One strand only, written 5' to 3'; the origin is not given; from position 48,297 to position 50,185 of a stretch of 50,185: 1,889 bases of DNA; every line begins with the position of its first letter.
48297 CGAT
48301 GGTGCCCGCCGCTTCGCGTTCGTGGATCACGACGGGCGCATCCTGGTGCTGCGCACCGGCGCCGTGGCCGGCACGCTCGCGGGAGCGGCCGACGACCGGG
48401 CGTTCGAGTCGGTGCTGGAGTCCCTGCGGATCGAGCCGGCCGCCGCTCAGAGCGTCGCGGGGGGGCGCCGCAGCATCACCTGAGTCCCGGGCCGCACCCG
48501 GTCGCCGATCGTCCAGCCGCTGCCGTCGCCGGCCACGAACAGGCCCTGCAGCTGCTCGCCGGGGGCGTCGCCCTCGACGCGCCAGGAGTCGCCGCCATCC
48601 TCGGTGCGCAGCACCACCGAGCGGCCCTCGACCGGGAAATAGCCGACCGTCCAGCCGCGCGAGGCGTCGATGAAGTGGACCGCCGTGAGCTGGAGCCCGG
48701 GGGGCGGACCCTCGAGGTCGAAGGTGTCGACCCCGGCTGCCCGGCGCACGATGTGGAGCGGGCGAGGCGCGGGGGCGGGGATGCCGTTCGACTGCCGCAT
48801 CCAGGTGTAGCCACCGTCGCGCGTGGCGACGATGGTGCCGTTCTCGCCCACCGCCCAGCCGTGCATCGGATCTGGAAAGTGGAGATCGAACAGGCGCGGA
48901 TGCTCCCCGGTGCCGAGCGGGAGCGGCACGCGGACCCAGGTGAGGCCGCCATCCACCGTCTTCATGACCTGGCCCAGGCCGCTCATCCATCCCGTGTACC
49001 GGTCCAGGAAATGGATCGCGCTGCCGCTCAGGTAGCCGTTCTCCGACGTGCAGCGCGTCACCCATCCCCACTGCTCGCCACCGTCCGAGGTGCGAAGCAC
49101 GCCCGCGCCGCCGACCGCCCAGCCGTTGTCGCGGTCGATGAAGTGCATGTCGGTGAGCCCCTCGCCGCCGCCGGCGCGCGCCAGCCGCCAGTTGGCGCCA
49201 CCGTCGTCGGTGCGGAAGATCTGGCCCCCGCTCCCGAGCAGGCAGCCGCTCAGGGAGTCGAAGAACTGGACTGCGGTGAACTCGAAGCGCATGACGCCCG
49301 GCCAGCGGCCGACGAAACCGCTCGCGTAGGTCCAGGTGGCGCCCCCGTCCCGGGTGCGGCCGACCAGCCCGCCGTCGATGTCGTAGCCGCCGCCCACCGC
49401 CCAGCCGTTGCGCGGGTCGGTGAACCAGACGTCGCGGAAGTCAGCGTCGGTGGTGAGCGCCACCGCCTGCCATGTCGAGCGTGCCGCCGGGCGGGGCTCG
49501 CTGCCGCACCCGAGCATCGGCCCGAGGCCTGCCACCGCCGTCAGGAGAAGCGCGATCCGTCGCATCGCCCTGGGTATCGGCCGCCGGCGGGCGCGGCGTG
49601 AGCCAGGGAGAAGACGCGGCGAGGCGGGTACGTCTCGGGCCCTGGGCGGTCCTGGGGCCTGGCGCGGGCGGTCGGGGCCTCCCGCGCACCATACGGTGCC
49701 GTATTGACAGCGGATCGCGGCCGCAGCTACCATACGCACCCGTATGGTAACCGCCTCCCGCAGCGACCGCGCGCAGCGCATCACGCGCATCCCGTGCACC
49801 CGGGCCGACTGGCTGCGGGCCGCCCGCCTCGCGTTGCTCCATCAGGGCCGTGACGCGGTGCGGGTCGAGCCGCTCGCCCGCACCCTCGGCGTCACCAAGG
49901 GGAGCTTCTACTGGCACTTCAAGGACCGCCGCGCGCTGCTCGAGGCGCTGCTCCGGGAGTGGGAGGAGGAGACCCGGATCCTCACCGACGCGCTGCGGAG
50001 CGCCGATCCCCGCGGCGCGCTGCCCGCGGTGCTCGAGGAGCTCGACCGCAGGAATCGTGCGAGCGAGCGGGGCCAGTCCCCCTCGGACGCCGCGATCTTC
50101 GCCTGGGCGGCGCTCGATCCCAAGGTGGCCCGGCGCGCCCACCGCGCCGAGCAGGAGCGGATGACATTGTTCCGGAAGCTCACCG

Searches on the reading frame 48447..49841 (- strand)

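Call 13: search_protein_families(library=pfam, proteins=[window:48447-49841:-], max_evalue=0.001)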
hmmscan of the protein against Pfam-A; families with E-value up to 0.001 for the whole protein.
window:48447-49841:- (464 aa): 2 families
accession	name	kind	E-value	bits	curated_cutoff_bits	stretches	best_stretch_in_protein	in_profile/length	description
PF14870.12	PSII_BNR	-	1.6e-26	93.7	27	3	120-219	5-95/303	Photosynthesis system II assembly factor YCF48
PF02012.26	BNR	-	3.4e-07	29.7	27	0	209-219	1-11/12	BNR/Asp-box repeat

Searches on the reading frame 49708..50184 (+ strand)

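Call 13: search_protein_families(library=pfam, proteins=[window:49708-50184:+], max_evalue=0.001)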
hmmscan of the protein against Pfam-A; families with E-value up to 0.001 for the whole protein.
window:49708-50184:+ (159 aa): 1 family
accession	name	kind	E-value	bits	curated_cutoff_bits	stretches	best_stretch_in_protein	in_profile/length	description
PF00440.29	TetR_N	-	3.8e-10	39.8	24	1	36-81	2-47/47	Bacterial regulatory proteins, tetR family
